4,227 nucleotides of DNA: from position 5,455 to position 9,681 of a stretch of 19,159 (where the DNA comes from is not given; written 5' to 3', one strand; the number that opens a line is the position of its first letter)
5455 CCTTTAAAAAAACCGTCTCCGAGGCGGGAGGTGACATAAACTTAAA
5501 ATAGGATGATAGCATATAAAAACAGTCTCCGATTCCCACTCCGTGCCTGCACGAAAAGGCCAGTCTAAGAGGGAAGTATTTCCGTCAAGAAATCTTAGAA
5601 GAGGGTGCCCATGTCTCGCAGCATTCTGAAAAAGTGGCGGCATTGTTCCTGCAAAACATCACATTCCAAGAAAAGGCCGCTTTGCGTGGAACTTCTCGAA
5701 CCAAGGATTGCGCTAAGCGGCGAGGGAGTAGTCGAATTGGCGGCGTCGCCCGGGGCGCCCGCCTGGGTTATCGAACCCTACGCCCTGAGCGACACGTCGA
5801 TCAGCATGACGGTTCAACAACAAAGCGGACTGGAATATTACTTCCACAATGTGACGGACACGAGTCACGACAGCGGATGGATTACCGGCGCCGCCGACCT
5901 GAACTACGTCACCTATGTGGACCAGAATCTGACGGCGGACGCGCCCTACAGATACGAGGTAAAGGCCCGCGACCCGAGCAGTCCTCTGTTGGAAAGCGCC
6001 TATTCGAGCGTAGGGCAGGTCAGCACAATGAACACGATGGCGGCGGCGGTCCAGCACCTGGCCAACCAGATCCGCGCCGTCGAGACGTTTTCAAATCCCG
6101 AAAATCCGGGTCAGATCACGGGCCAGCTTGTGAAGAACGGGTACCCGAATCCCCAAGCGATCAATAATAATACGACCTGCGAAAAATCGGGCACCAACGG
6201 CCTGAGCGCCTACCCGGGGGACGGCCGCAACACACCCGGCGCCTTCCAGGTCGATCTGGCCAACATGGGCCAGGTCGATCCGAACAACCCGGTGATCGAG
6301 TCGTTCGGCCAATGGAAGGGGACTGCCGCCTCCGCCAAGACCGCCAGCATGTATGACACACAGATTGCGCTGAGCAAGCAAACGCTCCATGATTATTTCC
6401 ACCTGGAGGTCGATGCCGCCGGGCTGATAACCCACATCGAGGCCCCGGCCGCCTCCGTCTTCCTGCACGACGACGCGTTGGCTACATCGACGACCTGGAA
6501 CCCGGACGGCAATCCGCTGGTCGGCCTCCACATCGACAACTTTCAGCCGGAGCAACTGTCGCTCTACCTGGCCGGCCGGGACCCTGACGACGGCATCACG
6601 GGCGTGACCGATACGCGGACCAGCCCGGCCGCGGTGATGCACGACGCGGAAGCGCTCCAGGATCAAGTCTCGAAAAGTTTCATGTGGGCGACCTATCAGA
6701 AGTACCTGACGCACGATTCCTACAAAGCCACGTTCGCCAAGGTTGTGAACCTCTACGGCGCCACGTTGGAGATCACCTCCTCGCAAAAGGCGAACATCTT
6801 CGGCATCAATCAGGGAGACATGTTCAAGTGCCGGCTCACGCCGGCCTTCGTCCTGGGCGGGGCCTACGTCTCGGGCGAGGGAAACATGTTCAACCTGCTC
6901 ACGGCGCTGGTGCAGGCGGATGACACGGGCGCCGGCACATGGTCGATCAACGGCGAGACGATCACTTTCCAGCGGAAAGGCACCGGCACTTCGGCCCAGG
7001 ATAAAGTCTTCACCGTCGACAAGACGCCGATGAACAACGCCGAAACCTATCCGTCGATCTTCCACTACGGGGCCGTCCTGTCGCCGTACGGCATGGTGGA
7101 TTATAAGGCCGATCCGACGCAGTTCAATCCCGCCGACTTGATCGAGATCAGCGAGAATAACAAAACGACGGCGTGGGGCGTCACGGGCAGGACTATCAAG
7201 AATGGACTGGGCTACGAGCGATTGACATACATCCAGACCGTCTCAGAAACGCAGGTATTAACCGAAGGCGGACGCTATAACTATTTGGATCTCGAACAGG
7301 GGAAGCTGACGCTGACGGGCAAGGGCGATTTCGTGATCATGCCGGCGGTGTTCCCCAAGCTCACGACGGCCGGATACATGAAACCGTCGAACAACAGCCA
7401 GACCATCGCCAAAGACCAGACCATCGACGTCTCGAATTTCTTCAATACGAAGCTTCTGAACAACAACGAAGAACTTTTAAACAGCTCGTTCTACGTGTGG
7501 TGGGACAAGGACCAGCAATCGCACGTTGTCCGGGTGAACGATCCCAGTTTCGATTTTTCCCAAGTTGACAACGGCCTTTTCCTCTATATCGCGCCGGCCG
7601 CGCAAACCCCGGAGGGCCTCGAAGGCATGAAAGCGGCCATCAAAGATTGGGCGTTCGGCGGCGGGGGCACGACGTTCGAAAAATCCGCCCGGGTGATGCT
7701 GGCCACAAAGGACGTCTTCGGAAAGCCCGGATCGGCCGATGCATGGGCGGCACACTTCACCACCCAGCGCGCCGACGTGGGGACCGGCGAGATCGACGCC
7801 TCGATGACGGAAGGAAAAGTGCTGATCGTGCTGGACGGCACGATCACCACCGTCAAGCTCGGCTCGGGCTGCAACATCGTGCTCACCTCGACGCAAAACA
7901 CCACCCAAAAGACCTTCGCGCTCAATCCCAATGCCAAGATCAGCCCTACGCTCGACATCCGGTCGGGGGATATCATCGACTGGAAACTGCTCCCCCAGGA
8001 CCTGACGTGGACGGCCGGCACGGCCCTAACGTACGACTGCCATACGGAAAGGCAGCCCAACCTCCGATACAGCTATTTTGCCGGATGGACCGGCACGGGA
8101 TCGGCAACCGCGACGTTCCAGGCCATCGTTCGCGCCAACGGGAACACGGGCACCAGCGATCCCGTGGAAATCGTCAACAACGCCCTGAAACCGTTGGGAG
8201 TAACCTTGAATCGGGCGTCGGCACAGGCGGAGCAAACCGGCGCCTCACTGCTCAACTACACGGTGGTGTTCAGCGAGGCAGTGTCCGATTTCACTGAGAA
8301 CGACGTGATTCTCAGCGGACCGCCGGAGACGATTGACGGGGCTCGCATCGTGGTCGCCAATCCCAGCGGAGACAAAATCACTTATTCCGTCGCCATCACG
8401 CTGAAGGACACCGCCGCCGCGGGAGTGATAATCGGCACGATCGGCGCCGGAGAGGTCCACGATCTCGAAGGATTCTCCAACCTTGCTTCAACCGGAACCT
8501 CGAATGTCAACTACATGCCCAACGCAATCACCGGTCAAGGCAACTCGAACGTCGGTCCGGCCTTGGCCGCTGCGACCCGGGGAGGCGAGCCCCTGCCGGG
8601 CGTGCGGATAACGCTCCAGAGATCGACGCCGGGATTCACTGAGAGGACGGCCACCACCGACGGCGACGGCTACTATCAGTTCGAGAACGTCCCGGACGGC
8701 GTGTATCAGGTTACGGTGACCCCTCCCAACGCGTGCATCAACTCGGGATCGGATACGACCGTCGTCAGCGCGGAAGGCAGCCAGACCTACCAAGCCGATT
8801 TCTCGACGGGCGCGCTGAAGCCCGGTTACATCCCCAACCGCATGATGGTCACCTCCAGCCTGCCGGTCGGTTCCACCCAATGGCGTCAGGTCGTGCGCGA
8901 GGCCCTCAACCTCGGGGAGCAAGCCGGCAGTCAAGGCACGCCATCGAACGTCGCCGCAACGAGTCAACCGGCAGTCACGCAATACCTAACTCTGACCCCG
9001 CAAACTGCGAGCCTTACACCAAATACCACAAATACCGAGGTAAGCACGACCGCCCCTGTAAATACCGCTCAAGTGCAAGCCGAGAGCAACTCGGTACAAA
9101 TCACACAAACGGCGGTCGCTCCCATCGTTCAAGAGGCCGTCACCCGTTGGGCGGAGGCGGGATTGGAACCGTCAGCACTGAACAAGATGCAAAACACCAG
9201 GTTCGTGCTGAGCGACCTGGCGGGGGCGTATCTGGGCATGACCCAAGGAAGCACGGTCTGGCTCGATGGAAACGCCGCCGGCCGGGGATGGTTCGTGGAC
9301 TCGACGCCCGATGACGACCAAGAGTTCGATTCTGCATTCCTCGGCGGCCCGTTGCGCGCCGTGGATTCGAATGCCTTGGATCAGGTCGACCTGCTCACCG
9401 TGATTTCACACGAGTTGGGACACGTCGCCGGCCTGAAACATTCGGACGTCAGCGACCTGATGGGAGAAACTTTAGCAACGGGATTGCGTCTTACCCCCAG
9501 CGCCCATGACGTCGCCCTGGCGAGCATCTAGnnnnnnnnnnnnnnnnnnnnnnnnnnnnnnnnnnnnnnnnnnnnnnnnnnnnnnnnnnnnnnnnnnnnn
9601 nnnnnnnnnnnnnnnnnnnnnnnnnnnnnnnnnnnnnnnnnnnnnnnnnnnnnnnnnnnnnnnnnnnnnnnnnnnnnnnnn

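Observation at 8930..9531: Giant secreted protein ends in a snapalysin-sized metzincin-like module after a Thr/Ser-rich linker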

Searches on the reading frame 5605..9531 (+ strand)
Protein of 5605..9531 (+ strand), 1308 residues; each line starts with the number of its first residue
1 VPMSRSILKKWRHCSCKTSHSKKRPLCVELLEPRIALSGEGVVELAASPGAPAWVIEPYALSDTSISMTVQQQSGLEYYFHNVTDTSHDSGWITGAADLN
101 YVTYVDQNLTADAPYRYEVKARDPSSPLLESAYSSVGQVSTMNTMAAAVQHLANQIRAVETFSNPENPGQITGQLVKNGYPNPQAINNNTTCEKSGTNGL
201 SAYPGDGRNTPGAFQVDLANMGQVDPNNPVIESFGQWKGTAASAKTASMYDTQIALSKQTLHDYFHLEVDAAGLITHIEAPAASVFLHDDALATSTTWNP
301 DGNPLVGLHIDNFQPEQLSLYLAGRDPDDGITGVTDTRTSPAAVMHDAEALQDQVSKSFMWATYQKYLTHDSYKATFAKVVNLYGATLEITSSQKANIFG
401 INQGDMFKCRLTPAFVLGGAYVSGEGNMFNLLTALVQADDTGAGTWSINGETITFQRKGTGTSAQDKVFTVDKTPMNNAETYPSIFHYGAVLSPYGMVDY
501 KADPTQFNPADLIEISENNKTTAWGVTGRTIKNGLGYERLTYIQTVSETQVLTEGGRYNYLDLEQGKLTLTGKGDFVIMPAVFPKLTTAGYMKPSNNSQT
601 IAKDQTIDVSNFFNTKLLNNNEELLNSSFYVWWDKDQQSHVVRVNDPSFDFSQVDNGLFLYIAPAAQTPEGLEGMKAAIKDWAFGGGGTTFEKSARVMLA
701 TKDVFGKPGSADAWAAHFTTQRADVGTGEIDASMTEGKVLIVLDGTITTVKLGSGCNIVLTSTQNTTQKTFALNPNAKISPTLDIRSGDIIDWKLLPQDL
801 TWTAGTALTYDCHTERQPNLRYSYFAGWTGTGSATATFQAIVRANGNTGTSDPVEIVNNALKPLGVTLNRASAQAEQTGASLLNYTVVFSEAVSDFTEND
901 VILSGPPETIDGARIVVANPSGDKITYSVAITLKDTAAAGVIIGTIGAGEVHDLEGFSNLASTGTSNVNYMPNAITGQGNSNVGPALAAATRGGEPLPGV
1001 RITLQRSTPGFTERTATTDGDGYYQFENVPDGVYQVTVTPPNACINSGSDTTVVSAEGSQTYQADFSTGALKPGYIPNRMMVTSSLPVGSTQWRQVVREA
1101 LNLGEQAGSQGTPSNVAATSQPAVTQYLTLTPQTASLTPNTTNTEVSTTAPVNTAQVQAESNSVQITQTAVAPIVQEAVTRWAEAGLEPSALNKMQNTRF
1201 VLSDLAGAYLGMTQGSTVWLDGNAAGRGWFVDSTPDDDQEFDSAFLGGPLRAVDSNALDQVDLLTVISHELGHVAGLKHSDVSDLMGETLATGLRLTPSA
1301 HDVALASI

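Call 4: search_protein_families(library=pfam, proteins=[window:5605-9531:+], max_evalue=1)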
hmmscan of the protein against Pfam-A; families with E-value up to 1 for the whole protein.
window:5605-9531:+ (1308 aa): 10 families
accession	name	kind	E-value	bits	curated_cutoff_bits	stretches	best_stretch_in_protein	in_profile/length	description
PF13620.12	CarboxypepD_reg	-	1.3e-09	38.7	32.3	1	994-1054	11-70/82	Carboxypeptidase regulatory-like domain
PF17210.9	SdrD_B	-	2.2e-08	34.7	29.7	1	994-1065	21-91/112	SdrD B-like domain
PF00413.30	Peptidase_M10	-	9.2e-06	26.1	24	1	1166-1290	18-136/159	Matrixin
PF13715.12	CarbopepD_reg_2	-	4.1e-05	24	32.2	1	992-1039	9-51/88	CarboxypepD_reg-like domain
PF17802.7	SpaA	-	4.8e-05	23.9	23.1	1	992-1037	11-57/91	Prealbumin-like fold domain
PF24025.1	Ig_DR_A0283-like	-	0.0047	17.7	27.1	1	992-1047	16-71/102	DR_A0283-like, Ig-like domain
PF24421.1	Ig_J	-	0.015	15.8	29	1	1014-1054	59-98/104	Tip attachment protein J, Ig-like domain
PF09430.16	EMC7_beta-sandw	-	0.033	14.8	26.6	1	999-1042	9-49/122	ER membrane protein complex subunit 7, beta-sandwich domain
PF23623.1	GBD_IRG7_N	-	0.037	14.6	27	0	998-1040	38-80/95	IRG7 N-terminal galactose binding domain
PF12388.14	Peptidase_M57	-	0.046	13.9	21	1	1265-1282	135-152/212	Dual-action HEIGH metallo-peptidase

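Call 5: search_protein_families(library=ncbifam, proteins=[window:5605-9531:+], max_evalue=1)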
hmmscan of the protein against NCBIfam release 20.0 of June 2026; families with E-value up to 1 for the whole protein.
window:5605-9531:+ (1308 aa): 2 families
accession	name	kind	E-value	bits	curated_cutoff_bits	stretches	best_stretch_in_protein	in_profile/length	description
NF033823.0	archmetzin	subfamily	0.045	13.7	145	1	1263-1281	122-140/170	archaemetzincin family Zn-dependent metalloprotease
NF012209.1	LEPR-8K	domain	0.14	11.9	17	1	26-48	1-23/24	LEPR-XLL domain-containing protein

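Call 8: find_homologous_proteins(query=window:5605-9528:+)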
Query window:5605-9528:+ (1308 aa): 36 proteins with E <= 0.001 among 8000 candidates.
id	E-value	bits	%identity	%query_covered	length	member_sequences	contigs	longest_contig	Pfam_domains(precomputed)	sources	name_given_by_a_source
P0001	0.0e+0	2959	100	100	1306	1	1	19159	PF00413.31,PF13715.13,PF13620.13,PF22904.4,PF17210.10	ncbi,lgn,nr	ncbi:MAG: carboxypeptidase regulatory-like domain-containing protein [Pirellulales bacterium]|nr:car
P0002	0.0e+0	1485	58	86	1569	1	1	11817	PF13715.13,PF17802.8,PF13620.13,PF22904.4,PF17210.10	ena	-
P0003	0.0e+0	1477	55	90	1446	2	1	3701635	PF13715.13,PF13620.13,PF22904.4,PF17210.10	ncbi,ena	-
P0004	0.0e+0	1439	56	89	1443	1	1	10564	PF13715.13,PF17802.8,PF13620.13,PF22904.4,PF17210.10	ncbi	-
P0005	0.0e+0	1437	55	100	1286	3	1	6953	PF13715.13,PF13620.13,PF22904.4,PF17210.10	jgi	-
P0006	0.0e+0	1388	57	84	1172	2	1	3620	PF13715.13,PF13620.13,PF22904.4,PF17210.10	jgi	jgi:carboxypeptidase family protein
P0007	0.0e+0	1275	52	98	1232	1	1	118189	PF13620.13,PF17210.10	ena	-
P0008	0.0e+0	1114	58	70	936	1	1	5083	-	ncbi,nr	ncbi:MAG: hypothetical protein U1E05_07500, partial [Patescibacteria group bacterium]|nr:hypothetica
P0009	3.9e-169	583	46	56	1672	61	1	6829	-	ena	-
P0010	3.3e-168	580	46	55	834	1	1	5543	-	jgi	-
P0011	8.7e-168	579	48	53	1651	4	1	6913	PF03160.21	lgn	-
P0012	9.1e-168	578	47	55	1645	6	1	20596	-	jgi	-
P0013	1.1e-167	578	45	55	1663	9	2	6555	-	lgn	-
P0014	1.6e-162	561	45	55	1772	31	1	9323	-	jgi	jgi:hypothetical protein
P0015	4.7e-161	556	45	55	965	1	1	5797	-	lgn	-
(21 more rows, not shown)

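Call 22: find_encoding_contigs(protein=P0003, flank=10000, max_places=2)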
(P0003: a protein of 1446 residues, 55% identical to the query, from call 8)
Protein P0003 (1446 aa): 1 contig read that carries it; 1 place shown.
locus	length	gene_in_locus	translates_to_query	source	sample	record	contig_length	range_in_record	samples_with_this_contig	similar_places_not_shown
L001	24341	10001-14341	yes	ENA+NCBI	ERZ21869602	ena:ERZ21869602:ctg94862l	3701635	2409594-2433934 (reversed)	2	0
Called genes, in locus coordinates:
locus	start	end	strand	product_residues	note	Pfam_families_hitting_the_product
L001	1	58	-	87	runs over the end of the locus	PF22263:DUF6951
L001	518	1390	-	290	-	PF00753:Lactamase_B, PF12706:Lactamase_B_2 (weak)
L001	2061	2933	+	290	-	-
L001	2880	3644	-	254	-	PF04055:Radical_SAM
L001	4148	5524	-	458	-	PF00989:PAS, PF08448:PAS_4, PF13426:PAS_9, PF00158:Sigma54_activat, PF14532:Sigma54_activ_2, PF07728:AAA_5, PF25601:AAA_lid_14, PF02954:HTH_8, +1 more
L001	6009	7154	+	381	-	PF01053:Cys_Met_Meta_PP, PF00155:Aminotran_1_2 (weak), PF00266:Aminotran_5 (weak)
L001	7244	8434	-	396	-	PF12801:Fer4_5, PF12837:Fer4_6 (faint), PF13237:Fer4_10 (faint), PF12838:Fer4_7 (weak), PF00037:Fer4 (weak), PF13187:Fer4_9 (weak), PF14697:Fer4_21, PF25160:LdpA_Fe-S-bd (weak), +1 more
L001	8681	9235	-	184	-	PF26390:MamS_MamX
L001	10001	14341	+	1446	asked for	PF13620:CarboxypepD_reg, PF13715:CarbopepD_reg_2 (weak), PF17210:SdrD_B, PF22904:NOMO1-like_2nd (weak)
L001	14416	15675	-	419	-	PF07585:BBP7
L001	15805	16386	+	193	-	-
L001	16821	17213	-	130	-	-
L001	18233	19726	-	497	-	PF00884:Sulfatase, PF16347:SGSH_C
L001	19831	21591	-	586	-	PF00884:Sulfatase, PF16347:SGSH_C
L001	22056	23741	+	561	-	PF00884:Sulfatase, PF01663:Phosphodiest (weak), PF16347:SGSH_C, PF13499:EF-hand_7 (faint), PF00036:EF-hand_1 (faint), PF13202:EF-hand_5 (faint)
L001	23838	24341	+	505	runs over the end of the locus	PF00884:Sulfatase, PF01663:Phosphodiest (weak), PF16347:SGSH_C (weak)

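Call 23: find_encoding_contigs(protein=P0007, flank=10000, max_places=2)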
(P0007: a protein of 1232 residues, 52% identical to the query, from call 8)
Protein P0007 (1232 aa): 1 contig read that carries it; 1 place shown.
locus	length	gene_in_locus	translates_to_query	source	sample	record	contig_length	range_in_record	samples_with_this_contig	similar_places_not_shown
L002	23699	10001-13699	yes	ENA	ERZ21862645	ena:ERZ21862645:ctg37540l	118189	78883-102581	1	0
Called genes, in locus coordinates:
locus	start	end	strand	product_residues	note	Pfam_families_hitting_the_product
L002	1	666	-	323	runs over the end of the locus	PF00781:DAGK_cat, PF19279:YegS_C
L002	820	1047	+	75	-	-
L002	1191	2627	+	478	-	PF01842:ACT (weak), PF13291:ACT_4, PF00390:malic, PF03949:Malic_M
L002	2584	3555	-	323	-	PF00482:T2SSF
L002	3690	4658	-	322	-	PF00482:T2SSF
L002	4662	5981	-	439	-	PF00437:T2SSE, PF27713:UCP018868 (weak)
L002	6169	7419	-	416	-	PF00404:Dockerin_1 (weak)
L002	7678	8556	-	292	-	PF00483:NTP_transferase, PF12804:NTP_transf_3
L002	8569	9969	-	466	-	PF00106:adh_short (faint), PF04321:RmlD_sub_bind, PF01073:3Beta_HSD, PF01370:Epimerase, PF02719:Polysacc_synt_2, PF07993:NAD_binding_4, PF16363:GDP_Man_Dehyd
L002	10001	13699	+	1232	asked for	PF13620:CarboxypepD_reg (weak), PF17210:SdrD_B (weak)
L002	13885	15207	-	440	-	PF07585:BBP7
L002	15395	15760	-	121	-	PF00190:Cupin_1 (weak), PF02311:AraC_binding (weak), PF07883:Cupin_2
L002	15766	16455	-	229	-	PF03602:Cons_hypoth95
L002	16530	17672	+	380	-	PF00160:Pro_isomerase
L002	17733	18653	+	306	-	PF22599:SecDF_P1_head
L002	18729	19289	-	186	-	PF01765:RRF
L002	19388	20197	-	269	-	PF00696:AA_kinase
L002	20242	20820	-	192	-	PF00889:EF_TS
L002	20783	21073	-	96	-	-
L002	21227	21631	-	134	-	PF00318:Ribosomal_S2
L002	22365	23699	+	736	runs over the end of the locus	PF02518:HATPase_c, PF03448:MgtE_N (faint), PF01514:YscJ_FliF, PF14841:FliG_M, PF01706:FliG_C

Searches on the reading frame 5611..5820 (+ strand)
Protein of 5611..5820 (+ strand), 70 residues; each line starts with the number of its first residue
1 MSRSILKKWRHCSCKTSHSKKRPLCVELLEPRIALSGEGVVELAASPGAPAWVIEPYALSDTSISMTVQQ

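Call 68: search_protein_families(library=ncbifam, proteins=[window:5611-5820:+], max_evalue=1)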
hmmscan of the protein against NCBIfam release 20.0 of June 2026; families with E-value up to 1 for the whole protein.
seq(70 aa): 1 family
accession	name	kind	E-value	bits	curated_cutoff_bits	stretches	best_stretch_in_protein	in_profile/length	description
NF012209.1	LEPR-8K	domain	0.0041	16.7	17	1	24-46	1-23/24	LEPR-XLL domain-containing protein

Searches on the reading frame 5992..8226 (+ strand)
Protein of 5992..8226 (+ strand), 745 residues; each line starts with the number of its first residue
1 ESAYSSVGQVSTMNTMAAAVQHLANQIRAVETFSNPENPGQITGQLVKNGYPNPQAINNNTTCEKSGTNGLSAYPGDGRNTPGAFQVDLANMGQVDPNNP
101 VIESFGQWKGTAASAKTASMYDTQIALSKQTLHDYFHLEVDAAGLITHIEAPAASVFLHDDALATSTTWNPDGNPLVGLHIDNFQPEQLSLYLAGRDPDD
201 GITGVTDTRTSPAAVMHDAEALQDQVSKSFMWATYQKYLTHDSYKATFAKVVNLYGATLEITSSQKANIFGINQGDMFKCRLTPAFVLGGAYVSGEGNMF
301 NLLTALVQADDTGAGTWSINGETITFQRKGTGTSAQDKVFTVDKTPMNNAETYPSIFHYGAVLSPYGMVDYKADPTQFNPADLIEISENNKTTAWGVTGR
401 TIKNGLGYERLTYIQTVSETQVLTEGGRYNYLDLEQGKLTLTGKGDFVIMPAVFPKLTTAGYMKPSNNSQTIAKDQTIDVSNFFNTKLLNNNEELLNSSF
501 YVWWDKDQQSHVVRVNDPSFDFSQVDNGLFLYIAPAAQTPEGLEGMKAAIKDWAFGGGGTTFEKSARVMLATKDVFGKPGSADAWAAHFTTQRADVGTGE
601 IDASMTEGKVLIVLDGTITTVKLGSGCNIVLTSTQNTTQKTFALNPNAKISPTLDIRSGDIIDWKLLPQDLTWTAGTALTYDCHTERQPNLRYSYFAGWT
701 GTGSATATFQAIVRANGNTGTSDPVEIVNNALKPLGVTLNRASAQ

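Call 46: predict_structure(alignment_id=A2)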
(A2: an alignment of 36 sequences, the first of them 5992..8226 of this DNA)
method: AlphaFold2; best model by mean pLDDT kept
length: 745 residues; sequences in the alignment: 36
mean_pLDDT: 83.6   pTM: 0.79
mean pLDDT of the five models: 83.6, 83.5, 82.9, 82.2, 80.3
residues with pLDDT >= 90: 338; 70-90: 287; 50-70: 88; < 50: 32
segments of 3 or more residues with pLDDT < 50: 1-11, 82-85, 193-195, 738-745
pLDDT, mean of each block of 10 residues (from residue 1): 29 78 86 75 93 91 71 60 56 82 84 66 82 91 95 87 88 91 69 52 61 83 85 91 96 96 91 96 95 90 98 95 93 89 90 91 94 89 76 74 88 79 91 83 93 80 76 80 91 97 89 93 85 95 94 85 91 83 93 74 94 89 94 76 92 89 93 90 62 82 93 67 83 66 35
secondary structure, 60 per line:
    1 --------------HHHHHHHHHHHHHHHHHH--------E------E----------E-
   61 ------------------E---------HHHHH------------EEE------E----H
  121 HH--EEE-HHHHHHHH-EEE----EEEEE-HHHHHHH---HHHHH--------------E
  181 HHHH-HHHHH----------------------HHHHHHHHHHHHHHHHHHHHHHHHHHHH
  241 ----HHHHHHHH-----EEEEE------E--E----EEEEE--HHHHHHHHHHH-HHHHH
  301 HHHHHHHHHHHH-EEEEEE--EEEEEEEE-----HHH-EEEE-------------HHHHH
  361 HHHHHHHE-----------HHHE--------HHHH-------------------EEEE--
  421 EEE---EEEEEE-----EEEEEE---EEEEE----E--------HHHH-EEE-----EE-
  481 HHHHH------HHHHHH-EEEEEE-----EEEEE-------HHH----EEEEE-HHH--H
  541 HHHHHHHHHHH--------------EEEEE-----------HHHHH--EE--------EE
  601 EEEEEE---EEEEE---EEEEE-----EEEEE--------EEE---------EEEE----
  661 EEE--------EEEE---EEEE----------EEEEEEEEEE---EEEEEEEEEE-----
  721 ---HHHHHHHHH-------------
elements in order (helices of 4 or more, strands of 3 or more residues): H15-32 H89-93 E106-108 E125-127 H129-136 E138-140 E145-149 H151-157 H161-165 H181-184 H186-190 H213-240 H245-252 E258-262 E277-281 H284-294 H296-312 E314-319 E322-329 E339-342 H356-367 H392-395 E415-418 E421-423 E427-432 E438-443 E447-451 H465-468 E470-472 H481-485 H492-497 E499-504 E510-514 E529-533 H540-551 E566-570 H582-586 E599-606 E610-614 E618-622 E628-632 E641-643 E653-656 E661-663 E672-675 E679-682 E693-702 E706-715 H724-732

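Call 48: search_solved_structures(query=A2, max_evalue=1)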
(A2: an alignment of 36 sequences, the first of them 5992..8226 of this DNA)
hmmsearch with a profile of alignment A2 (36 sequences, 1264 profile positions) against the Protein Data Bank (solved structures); distinct sequences matched with E-value up to 1: 17.
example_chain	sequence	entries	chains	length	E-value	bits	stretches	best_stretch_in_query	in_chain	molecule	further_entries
3af9_X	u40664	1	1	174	0.42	11.6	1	81-185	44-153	Ferritin light chain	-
3af8_X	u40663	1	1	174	0.71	10.9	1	81-185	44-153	Ferritin light chain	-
8i77_A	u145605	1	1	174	0.74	10.8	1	81-185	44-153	Ferritin light chain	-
7vt2_A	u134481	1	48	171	0.77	10.8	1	81-184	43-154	Ferritin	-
8i8u_X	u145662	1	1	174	0.84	10.6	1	81-185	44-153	Ferritin light chain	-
9cqh_A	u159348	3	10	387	0.89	10.6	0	123-222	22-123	Serpin H1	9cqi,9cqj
8j0u_A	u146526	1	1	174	0.9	10.5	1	81-185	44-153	Ferritin light chain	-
7bfi_A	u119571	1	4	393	0.9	10.5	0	119-222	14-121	Collagen-binding protein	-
7dlb_A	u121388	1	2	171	0.92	10.5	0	79-184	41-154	Ferritin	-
4au3_B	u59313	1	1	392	0.92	10.5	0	123-222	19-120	SERPYIN PEPTIDASE INHIBITOR, CLADE H (HEAT SHOCK PROTEIN 47 ), MEMBER 1, (COLLAGEN BINDING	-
3zha_A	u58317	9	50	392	0.92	10.5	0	123-222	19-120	HSP47 | SERPIN PEPTIDASE INHIBITOR, CLADE H (HEAT SHOCK PROTEIN 47), MEMBER 1, (COLLAGEN BINDING P | SERPIN PEPTIDASE INHIBITOR, CLADE H (HEAT SHOCK PROTEIN 47 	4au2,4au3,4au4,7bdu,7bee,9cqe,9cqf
2gyd_A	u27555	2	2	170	0.96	10.4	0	81-185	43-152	ferritin L subunit | Ferritin light chain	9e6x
5lg2_A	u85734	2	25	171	0.97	10.4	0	81-185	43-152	Ferritin light chain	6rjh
7bd7_A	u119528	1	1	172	0.98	10.4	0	81-185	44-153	Ferritin light chain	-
6ra8_A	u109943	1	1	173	0.98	10.4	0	81-185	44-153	Ferritin light chain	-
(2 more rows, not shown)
